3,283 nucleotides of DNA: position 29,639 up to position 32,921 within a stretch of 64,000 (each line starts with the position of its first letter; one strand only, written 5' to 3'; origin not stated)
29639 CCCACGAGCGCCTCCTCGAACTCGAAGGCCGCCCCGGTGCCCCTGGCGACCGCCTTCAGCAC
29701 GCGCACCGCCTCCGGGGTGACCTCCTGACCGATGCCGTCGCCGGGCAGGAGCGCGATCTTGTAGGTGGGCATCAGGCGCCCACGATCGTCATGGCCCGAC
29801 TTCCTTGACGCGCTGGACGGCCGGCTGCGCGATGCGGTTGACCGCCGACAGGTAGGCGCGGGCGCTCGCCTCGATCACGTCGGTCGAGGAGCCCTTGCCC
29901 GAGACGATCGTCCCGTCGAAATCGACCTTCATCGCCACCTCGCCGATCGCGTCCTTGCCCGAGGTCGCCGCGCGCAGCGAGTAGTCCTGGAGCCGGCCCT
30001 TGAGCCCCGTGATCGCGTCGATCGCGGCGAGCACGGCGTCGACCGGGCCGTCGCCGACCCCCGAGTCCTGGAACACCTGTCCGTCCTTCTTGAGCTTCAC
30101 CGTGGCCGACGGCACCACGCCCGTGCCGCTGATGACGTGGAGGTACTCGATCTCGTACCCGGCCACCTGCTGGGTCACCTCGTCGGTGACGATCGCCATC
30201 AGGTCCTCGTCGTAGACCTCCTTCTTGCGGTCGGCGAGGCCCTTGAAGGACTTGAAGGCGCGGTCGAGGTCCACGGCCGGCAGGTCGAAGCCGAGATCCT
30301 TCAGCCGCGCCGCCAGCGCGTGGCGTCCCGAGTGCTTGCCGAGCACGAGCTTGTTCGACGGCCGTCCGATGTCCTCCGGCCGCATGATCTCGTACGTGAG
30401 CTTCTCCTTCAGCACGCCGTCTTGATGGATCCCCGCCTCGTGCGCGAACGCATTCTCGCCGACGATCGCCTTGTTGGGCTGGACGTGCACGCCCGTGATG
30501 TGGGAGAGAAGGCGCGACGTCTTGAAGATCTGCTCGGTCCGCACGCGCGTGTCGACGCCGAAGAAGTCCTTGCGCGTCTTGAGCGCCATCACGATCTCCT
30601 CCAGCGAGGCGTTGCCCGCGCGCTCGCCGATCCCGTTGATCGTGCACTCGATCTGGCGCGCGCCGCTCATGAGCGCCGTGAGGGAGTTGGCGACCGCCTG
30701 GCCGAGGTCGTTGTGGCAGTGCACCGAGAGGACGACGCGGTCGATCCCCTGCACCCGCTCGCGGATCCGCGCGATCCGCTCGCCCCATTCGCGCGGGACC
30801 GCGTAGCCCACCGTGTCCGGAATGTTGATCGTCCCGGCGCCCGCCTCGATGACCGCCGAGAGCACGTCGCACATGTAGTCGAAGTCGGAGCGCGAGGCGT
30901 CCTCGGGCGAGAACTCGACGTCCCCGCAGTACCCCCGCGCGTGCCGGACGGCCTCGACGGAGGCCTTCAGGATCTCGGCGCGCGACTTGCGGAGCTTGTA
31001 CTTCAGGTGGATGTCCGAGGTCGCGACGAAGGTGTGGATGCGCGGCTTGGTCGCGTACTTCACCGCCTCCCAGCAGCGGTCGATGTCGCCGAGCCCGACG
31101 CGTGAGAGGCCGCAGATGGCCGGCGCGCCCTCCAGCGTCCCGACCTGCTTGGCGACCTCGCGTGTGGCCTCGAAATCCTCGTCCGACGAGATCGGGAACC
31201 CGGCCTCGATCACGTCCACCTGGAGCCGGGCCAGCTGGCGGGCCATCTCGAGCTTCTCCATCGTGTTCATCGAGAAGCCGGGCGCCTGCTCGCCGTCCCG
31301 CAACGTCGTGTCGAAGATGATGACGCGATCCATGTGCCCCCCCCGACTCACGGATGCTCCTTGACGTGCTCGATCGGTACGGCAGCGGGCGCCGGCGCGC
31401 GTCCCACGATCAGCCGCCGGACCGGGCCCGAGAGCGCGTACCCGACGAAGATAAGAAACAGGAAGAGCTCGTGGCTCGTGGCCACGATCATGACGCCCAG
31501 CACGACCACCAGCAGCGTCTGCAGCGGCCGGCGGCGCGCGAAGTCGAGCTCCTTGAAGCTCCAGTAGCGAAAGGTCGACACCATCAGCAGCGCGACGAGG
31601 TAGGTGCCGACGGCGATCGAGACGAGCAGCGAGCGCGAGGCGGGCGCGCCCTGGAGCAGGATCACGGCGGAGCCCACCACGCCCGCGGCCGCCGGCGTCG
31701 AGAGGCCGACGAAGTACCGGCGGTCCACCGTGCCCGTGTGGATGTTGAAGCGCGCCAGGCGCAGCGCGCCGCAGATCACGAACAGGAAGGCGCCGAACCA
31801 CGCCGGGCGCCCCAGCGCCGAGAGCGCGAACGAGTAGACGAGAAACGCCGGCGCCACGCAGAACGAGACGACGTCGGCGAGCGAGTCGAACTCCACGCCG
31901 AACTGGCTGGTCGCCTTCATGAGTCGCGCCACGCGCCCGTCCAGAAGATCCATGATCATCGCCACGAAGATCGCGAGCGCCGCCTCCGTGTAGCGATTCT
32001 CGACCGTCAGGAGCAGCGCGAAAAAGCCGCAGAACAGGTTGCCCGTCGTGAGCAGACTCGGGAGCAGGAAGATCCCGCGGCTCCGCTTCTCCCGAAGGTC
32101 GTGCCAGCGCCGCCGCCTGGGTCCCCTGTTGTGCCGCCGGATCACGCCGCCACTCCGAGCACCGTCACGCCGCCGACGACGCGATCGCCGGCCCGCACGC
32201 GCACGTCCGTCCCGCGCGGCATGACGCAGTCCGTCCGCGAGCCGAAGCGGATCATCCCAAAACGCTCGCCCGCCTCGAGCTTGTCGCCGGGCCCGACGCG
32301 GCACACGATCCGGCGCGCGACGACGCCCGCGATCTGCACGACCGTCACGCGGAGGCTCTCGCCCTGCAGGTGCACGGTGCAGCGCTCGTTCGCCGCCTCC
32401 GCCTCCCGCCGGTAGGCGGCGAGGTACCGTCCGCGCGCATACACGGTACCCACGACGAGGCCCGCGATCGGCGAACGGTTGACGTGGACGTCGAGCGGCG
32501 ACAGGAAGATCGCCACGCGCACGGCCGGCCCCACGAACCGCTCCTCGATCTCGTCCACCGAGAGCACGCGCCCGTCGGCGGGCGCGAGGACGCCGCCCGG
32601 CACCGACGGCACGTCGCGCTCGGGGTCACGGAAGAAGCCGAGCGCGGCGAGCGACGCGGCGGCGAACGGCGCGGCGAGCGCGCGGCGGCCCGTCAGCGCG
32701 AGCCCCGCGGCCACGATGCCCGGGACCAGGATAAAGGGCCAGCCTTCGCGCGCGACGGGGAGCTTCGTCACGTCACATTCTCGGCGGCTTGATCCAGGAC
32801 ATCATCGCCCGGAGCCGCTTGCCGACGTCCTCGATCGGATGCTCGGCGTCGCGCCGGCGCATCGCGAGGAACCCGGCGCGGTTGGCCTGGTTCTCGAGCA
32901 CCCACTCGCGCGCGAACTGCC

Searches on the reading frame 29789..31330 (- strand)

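Call 8: search_protein_families(library=pfam, proteins=[window:29789-31330:-])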
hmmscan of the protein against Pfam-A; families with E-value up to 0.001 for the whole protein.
window:29789-31330:- (513 aa): 3 families
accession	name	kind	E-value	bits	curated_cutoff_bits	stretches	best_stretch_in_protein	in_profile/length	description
PF00682.25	HMGL-like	-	2.7e-91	306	29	1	2-274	1-259/260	HMGL-like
PF08502.15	LeuA_dimer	-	1.7e-37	128.7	24.9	1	371-500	1-130/131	LeuA allosteric (dimerisation) domain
PF22617.1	HCS_D2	-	1.1e-29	103.1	27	1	289-370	1-82/82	Homocitrate synthase post-HMGL domain-like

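Call 33: search_protein_families(library=ncbifam, proteins=[window:29789-31330:-])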
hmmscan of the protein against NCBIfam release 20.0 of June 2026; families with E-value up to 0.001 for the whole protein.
window:29789-31330:- (513 aa): 27 families (the best 25 are shown)
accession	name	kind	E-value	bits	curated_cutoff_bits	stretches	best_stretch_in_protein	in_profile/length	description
NF002086.0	PRK00915.1-3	equivalog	2.3e-234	778.7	532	1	1-504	5-505/516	2-isopropylmalate synthase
NF002087.0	PRK00915.1-4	equivalog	3.6e-217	722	729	1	1-505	5-507/516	2-isopropylmalate synthase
TIGR00973.1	leuA_bact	equivalog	9.8e-217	720.3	598.7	1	2-498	1-494/494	2-isopropylmalate synthase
NF002088.0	PRK00915.1-5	equivalog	6e-193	642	697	1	2-505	3-503/514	2-isopropylmalate synthase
NF002084.0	PRK00915.1-1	equivalog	9.9e-182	605.1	748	1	1-503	3-502/523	2-isopropylmalate synthase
NF002085.0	PRK00915.1-2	subfamily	2.6e-154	514.7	517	1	2-501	13-500/504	2-isopropylmalate synthase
TIGR02090.1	LEU1_arch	subfamily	5.4e-125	417.3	484.75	1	3-381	1-363/363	isopropylmalate/citramalate/homocitrate synthases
NF041069.1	IPMS_Sufob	equivalog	2.9e-121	405.3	600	1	4-383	2-367/371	isopropylmalate synthase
TIGR02660.1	nifV_homocitr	equivalog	6.3e-87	292.2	462.9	1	3-380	2-364/365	homocitrate synthase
TIGR02146.1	LysS_fung_arch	equivalog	5.8e-80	269.1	413.55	1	5-362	1-342/344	homocitrate synthase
NF042434.1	IPMS_Lepto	equivalog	9.1e-74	248.7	500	1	3-368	6-372/374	2-isopropylmalate synthase LeuA2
NF042433.1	CitmalDyn_Leptosp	equivalog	4.8e-63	213.5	950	1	2-464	7-469/514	(R)-citramalate synthase CimA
TIGR00977.1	citramal_synth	equivalog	1.1e-59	202.2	450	1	3-496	2-512/526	citramalate synthase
NF002991.1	PRK03739.1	subfamily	4.1e-59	200.7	455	1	8-499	32-550/550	2-isopropylmalate synthase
TIGR00970.1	leuA_yeast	equivalog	2.1e-45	155.4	697.4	1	8-501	32-563/564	2-isopropylmalate synthase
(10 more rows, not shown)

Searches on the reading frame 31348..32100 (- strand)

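Call 8: search_protein_families(library=pfam, proteins=[window:31348-32100:-])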
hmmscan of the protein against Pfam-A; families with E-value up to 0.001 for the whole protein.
window:31348-32100:- (250 aa): 1 family
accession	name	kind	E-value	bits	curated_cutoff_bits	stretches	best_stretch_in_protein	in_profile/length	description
PF01066.26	CDP-OH_P_transf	-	9.2e-22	78.5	22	1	12-164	2-147/152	CDP-alcohol phosphatidyltransferase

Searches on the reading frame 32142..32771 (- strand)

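Call 8: search_protein_families(library=pfam, proteins=[window:32142-32771:-])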
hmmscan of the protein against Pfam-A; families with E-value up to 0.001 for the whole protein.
window:32142-32771:- (209 aa): 1 family
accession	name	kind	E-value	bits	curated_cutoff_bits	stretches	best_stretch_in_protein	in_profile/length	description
PF02666.20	PS_Dcarbxylase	-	5e-38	131.2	22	1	45-205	7-197/198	Phosphatidylserine decarboxylase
